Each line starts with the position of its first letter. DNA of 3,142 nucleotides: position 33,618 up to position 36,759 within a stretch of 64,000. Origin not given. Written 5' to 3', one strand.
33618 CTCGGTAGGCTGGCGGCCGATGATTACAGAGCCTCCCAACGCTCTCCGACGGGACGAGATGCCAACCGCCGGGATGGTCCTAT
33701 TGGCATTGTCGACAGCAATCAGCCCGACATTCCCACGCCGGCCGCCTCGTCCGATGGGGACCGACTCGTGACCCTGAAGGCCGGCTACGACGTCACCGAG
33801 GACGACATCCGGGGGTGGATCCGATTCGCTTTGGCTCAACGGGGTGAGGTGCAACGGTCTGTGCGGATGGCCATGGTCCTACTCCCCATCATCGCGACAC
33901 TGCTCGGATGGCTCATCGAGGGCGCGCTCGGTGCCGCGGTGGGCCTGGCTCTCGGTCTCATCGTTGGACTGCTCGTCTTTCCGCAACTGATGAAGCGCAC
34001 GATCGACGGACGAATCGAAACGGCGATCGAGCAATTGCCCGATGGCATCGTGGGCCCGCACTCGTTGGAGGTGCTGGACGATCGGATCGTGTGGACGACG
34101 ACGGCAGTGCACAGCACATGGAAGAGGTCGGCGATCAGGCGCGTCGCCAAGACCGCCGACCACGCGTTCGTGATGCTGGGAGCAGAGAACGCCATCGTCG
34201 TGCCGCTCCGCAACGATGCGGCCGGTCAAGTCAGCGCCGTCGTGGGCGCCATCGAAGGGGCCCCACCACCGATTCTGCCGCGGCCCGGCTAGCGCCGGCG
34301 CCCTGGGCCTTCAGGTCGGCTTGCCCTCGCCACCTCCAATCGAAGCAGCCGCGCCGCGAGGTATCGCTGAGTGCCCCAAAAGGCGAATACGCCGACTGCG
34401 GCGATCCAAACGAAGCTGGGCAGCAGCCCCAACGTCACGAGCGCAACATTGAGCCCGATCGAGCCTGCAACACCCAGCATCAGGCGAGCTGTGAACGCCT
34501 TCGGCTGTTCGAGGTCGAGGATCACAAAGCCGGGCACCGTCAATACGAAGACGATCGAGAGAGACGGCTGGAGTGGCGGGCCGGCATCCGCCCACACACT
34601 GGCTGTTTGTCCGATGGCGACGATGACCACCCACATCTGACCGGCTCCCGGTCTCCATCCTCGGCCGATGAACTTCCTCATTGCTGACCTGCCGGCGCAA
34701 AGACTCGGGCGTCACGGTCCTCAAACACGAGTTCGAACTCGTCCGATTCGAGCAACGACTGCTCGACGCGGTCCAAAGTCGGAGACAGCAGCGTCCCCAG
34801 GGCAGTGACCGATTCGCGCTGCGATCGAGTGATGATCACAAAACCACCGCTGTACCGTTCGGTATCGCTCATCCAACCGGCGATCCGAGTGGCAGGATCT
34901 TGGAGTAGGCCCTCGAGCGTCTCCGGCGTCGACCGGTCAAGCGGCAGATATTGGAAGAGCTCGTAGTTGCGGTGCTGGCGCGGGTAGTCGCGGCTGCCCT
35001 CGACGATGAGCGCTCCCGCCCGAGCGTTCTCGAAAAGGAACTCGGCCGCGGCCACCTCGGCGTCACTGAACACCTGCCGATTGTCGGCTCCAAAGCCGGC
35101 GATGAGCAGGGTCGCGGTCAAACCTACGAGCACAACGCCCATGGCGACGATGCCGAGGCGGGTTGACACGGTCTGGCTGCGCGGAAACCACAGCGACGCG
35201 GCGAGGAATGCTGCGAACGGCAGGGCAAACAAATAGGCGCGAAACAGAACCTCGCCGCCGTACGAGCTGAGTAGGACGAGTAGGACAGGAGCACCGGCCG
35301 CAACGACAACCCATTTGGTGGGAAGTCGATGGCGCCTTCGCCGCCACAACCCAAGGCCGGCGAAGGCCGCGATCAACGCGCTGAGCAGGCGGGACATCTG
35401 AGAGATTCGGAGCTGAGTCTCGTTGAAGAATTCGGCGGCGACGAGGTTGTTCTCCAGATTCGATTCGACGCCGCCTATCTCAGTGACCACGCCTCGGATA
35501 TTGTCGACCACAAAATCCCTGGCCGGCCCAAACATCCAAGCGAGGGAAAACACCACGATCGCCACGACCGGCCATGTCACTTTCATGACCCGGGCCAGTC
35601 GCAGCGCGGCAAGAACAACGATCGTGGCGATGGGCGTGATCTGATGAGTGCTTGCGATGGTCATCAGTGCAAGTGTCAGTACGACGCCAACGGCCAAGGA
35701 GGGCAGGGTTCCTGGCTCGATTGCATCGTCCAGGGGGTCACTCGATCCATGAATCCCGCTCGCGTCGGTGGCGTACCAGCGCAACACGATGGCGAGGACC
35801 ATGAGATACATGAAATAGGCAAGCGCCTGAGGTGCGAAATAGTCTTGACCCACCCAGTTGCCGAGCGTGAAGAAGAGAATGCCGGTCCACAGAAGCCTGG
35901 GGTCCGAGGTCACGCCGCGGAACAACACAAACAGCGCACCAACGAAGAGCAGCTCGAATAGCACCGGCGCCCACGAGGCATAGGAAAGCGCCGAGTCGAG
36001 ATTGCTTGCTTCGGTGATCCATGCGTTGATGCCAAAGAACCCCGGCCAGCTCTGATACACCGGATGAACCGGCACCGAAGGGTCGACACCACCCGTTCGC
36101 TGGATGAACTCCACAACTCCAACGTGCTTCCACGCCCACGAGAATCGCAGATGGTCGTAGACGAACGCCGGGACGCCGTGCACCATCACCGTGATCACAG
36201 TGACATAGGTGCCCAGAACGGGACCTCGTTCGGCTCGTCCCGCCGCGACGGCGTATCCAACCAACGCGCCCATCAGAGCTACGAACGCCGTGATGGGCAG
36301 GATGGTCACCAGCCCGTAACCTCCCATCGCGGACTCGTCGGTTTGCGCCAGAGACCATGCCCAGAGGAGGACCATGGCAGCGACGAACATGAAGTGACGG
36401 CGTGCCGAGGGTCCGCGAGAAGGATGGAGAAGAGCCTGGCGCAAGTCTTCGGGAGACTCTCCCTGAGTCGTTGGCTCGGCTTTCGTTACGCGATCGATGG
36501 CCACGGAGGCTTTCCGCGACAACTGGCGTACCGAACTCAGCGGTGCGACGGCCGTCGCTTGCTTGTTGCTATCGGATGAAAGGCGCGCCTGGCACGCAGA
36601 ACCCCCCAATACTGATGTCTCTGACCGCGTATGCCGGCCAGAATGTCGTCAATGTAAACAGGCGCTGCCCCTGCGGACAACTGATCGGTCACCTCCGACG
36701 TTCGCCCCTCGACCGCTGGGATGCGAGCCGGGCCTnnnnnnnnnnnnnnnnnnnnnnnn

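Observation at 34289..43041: Nine-gene same-strand cell-envelope polysaccharide operon containing a flippase-kinase fusion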

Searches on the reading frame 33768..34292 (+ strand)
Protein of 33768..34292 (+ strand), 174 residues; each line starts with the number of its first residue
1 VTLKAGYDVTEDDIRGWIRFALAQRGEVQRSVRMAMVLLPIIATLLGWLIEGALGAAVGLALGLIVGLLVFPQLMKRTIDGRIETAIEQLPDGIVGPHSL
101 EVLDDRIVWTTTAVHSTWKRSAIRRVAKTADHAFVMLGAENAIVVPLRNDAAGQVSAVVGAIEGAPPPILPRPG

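Call 55: search_protein_families(library=pfam, proteins=[window:33768-34292:+], max_evalue=0.001)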
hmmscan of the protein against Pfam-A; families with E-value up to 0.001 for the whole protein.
window:33768-34292:+ (174 aa): 0 families

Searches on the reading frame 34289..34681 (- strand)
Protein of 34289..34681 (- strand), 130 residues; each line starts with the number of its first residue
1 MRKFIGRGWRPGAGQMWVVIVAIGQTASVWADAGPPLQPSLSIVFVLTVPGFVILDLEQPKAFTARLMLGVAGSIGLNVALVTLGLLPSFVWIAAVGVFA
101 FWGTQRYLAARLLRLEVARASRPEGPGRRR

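Call 4: search_protein_families(library=pfam, proteins=[window:34289-34681:-], max_evalue=0.01)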
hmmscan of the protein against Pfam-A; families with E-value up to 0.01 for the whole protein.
window:34289-34681:- (130 aa): 0 families

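Call 5: search_protein_families(library=ncbifam, proteins=[window:34289-34681:-], max_evalue=0.01)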
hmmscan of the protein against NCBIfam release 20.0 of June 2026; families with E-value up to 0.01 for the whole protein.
window:34289-34681:- (130 aa): 0 families

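Call 6: search_protein_families(library=pfam, proteins=[window:34289-34681:-], max_evalue=10)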
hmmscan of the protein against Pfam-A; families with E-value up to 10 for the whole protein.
window:34289-34681:- (130 aa): 0 families

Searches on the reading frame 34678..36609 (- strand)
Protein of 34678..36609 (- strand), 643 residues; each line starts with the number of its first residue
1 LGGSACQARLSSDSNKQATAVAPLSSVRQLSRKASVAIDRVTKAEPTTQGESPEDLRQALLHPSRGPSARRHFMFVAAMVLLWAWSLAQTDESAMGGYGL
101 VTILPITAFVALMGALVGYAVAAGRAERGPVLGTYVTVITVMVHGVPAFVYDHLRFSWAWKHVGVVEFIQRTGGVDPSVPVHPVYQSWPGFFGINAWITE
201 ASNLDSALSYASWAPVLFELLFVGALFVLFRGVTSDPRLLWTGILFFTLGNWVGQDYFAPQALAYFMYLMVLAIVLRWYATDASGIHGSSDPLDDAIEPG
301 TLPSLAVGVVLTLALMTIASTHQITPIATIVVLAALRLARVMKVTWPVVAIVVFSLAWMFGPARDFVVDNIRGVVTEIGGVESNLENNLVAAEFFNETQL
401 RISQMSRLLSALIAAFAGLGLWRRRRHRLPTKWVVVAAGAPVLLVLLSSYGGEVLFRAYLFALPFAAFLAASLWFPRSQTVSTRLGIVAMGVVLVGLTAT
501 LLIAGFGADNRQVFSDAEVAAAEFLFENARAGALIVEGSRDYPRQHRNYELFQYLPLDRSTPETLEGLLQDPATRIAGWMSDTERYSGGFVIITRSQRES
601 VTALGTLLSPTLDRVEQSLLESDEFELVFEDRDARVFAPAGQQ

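Call 4: search_protein_families(library=pfam, proteins=[window:34678-36609:-], max_evalue=0.01)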
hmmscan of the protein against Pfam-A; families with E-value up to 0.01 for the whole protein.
window:34678-36609:- (643 aa): 0 families

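Call 5: search_protein_families(library=ncbifam, proteins=[window:34678-36609:-], max_evalue=0.01)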
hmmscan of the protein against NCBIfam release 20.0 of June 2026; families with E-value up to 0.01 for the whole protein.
window:34678-36609:- (643 aa): 0 families

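Call 6: search_protein_families(library=pfam, proteins=[window:34678-36609:-], max_evalue=10)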
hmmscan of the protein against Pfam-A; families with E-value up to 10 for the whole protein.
window:34678-36609:- (643 aa): 0 families

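Call 18: find_homologous_proteins(query=window:34678-36609:-)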
Query window:34678-36609:- (643 aa): 273 proteins with E <= 0.001 among 8000 candidates; the best 120 are listed.
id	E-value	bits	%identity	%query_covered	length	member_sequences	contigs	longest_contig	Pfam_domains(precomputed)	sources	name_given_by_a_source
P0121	0.0e+0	1067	79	95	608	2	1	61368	-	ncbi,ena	-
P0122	1.3e-264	897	66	94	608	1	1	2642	-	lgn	-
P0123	5.6e-259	879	97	65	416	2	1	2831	-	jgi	jgi:hypothetical protein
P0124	1.1e-247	842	64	95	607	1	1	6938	-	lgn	-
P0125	6.4e-240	816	61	94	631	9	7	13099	-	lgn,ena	-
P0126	1.6e-224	765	58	96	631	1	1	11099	-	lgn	-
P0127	1.0e-220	752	57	92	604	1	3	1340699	-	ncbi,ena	-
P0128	3.6e-220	751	59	89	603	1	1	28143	-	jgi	jgi:hypothetical protein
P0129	8.0e-215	733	57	91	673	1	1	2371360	-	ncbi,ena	-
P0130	1.3e-212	726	58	88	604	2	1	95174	-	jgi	-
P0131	1.2e-204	699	55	89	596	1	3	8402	-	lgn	-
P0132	1.0e-203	696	56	88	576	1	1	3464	-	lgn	-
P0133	2.6e-202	692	53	93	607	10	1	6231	-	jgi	jgi:hypothetical protein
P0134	5.3e-202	691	56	89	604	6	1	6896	-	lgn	-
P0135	3.6e-199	681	52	93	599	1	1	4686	-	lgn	-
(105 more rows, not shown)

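Call 32: search_solved_structures(query=A3, max_evalue=1)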
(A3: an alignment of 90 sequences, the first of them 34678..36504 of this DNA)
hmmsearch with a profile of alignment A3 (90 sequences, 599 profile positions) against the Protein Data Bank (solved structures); distinct sequences matched with E-value up to 1: 0.

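Call 35: predict_structure(alignment_id=A3)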
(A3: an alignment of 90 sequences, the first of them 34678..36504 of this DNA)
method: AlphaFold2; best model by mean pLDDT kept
length: 608 residues; sequences in the alignment: 90
mean_pLDDT: 92.5   pTM: 0.92
mean pLDDT of the five models: 92.5, 91.5, 91.4, 91.4, 91.2
residues with pLDDT >= 90: 507; 70-90: 58; 50-70: 40; < 50: 3
segments of 3 or more residues with pLDDT < 50: none
pLDDT, mean of each block of 10 residues (from residue 1): 53 62 62 87 98 96 96 98 97 93 98 96 97 98 94 97 97 95 97 95 97 89 94 98 94 70 92 98 97 98 98 98 97 92 80 76 94 97 98 97 95 84 96 98 91 98 97 95 98 97 96 97 93 95 96 97 91 80 98 98 92
secondary structure, 60 per line:
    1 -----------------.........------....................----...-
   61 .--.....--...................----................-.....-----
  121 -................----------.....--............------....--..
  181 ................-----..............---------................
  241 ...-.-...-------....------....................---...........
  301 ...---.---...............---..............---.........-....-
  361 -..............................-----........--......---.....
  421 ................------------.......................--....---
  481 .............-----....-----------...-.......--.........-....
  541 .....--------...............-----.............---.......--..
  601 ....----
elements in order: H18-26 H33-52 H65-68 H71-89 H94-109 H111-115 H122-137 H148-152 H155-166 H173-176 H179-196 H202-215 H225-243 H257-260 H267-286 H290-303 H311-325 H329-342 H346-354 H356-359 H362-391 H397-404 H407-412 H416-436 H449-471 H474-477 H481-493 E499-502 E518-521 H527-535 H537-545 E554-559 H560-568 H574-586 E590-596 E599-604
